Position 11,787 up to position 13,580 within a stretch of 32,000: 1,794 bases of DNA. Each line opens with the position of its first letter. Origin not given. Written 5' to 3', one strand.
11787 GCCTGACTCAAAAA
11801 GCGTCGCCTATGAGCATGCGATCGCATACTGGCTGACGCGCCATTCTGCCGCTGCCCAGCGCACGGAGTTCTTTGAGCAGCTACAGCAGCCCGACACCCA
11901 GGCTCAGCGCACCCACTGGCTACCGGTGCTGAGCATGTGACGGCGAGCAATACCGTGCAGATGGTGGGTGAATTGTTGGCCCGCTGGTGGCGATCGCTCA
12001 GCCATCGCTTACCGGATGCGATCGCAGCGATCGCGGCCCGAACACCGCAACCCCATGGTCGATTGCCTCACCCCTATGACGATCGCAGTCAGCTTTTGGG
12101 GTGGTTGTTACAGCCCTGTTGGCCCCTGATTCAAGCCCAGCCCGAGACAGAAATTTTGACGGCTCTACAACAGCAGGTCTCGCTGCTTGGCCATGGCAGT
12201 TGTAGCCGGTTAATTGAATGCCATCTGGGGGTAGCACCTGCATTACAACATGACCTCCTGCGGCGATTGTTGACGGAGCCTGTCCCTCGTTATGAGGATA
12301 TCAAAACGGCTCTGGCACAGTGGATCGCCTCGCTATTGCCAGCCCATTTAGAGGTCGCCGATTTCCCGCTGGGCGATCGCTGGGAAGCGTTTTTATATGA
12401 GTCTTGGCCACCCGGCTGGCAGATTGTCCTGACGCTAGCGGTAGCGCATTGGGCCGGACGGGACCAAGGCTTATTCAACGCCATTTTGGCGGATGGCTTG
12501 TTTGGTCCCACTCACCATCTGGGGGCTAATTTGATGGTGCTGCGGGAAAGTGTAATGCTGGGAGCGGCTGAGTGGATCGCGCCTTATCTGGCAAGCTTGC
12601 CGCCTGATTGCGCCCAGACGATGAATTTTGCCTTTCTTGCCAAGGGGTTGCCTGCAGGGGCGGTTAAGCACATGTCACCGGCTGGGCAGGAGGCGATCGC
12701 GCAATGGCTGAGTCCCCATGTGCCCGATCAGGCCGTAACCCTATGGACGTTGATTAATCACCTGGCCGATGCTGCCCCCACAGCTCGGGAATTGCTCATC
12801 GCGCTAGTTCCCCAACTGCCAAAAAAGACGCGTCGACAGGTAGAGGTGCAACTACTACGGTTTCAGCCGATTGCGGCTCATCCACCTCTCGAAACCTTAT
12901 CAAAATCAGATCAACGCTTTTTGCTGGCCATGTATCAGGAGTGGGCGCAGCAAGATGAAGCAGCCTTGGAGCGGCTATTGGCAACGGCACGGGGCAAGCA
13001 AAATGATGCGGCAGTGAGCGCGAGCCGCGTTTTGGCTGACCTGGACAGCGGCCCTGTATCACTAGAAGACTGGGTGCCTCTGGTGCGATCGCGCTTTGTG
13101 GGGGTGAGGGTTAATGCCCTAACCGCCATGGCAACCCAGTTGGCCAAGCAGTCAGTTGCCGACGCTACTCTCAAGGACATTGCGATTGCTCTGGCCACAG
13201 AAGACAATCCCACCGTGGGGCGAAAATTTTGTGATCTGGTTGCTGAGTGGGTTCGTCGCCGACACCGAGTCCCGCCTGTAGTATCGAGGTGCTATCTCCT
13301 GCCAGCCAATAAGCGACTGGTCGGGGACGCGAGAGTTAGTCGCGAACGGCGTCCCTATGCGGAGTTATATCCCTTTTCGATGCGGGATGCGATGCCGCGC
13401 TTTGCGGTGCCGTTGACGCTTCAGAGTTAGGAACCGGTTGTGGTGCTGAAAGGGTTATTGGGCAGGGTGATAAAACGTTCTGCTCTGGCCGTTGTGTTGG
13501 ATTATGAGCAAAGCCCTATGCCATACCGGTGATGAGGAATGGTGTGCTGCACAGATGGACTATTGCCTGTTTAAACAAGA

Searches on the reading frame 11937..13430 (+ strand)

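Call 17: search_protein_families(library=pfam, proteins=[window:11937-13430:+], max_evalue=0.01)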
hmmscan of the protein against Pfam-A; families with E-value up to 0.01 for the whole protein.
window:11937-13430:+ (497 aa): 1 family
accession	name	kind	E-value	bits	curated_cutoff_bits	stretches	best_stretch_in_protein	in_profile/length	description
PF13267.11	DUF4058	-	0.0027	17.6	25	1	469-494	181-206/254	Protein of unknown function (DUF4058)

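Call 29: search_protein_families(library=padloc, proteins=[window:11937-13430:+], max_evalue=0.01)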
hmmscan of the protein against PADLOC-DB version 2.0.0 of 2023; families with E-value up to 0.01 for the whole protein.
window:11937-13430:+ (497 aa): 0 families

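Call 48: search_protein_families(library=ncbifam, proteins=[window:11937-13430:+], max_evalue=0.1)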
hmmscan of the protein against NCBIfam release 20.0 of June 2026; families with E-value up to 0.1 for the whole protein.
window:11937-13430:+ (497 aa): 0 families
